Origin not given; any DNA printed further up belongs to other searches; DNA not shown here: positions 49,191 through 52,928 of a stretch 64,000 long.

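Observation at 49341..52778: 1145-aa single-chain GGDEF - STAND ATPase - TPR protein: diguanylate cyclase as the effector of a STAND-type sensor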

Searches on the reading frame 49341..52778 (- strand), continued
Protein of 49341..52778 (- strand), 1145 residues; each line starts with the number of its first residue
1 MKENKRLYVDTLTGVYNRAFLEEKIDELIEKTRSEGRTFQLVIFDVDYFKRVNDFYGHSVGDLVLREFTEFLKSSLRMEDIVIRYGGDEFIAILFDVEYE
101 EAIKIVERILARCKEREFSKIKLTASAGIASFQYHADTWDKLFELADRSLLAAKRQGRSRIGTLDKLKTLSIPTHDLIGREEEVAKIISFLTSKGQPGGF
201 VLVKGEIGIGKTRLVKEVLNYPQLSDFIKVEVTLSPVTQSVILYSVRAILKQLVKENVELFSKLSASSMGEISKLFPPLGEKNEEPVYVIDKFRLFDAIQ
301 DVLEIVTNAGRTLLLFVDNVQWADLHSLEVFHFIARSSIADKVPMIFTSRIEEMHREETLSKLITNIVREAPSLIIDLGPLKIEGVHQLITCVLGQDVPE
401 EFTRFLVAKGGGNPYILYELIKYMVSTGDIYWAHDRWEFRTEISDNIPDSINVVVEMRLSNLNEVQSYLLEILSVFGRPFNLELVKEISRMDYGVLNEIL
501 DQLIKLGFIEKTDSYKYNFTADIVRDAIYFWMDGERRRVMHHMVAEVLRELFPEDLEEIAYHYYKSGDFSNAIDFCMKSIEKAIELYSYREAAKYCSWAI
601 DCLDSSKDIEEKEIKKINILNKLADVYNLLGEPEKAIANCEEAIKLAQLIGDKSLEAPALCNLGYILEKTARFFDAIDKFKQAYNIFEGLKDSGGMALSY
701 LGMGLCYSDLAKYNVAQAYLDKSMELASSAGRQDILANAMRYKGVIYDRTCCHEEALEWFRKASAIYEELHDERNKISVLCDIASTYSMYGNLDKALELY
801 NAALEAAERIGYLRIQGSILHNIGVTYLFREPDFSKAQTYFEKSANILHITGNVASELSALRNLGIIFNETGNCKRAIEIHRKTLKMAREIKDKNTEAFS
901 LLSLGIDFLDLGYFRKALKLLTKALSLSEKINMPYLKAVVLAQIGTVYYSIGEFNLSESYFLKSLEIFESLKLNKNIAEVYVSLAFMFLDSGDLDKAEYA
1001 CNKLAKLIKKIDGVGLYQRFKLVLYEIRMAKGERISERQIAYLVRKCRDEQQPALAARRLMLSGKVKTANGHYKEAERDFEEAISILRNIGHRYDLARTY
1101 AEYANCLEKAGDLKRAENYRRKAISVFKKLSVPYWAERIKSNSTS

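Call 84: find_encoding_contigs(protein=P0054, flank=7000, max_places=1)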
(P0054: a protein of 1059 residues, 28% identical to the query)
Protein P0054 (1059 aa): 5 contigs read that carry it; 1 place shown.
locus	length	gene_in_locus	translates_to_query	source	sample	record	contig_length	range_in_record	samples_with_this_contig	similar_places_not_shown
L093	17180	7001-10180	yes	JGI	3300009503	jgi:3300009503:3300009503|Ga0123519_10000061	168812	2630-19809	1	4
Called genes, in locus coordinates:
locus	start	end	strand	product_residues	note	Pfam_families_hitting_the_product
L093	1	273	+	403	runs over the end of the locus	PF12704:MacB_PCD, PF02687:FtsX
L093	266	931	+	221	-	PF02463:SMC_N (weak), PF00005:ABC_tran, PF13304:AAA_21 (faint)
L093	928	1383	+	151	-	PF02151:UVR (weak)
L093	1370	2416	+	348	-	PF00217:ATP-gua_Ptrans, PF27454:McsB_C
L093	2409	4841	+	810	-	PF02861:Clp_N, PF13191:AAA_16 (weak), PF23569:NBD_SMAX1, PF00004:AAA, PF17871:AAA_lid_9, PF07724:AAA_2, PF07728:AAA_5, PF10431:ClpB_D2-small, +7 more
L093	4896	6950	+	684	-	PF16561:AMPK1_CBM, PF00128:Alpha-amylase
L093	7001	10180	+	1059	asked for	PF00990:GGDEF, PF00931:NB-ARC (weak), PF01637:ATPase_2, PF13191:AAA_16, PF13401:AAA_22, PF13424:TPR_12 (weak), PF13181:TPR_8 (weak), PF13424:TPR_12, +10 more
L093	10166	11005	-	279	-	PF03668:RapZ-like_N, PF13238:AAA_18 (weak), PF22740:PapZ_C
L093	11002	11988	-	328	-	PF02603:Hpr_kinase_N, PF07475:Hpr_kinase_C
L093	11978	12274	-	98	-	PF02482:Ribosomal_S30AE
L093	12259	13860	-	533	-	PF00890:FAD_binding_2, PF02910:Succ_DH_flav_C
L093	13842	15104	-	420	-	PF00275:EPSP_synthase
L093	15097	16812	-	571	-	PF14520:HHH_5 (faint), PF14716:HHH_8, PF14792:DNA_pol_B_palm (weak), PF14791:DNA_pol_B_thumb, PF02811:PHP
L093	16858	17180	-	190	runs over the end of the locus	PF08551:DUF1751, PF01694:Rhomboid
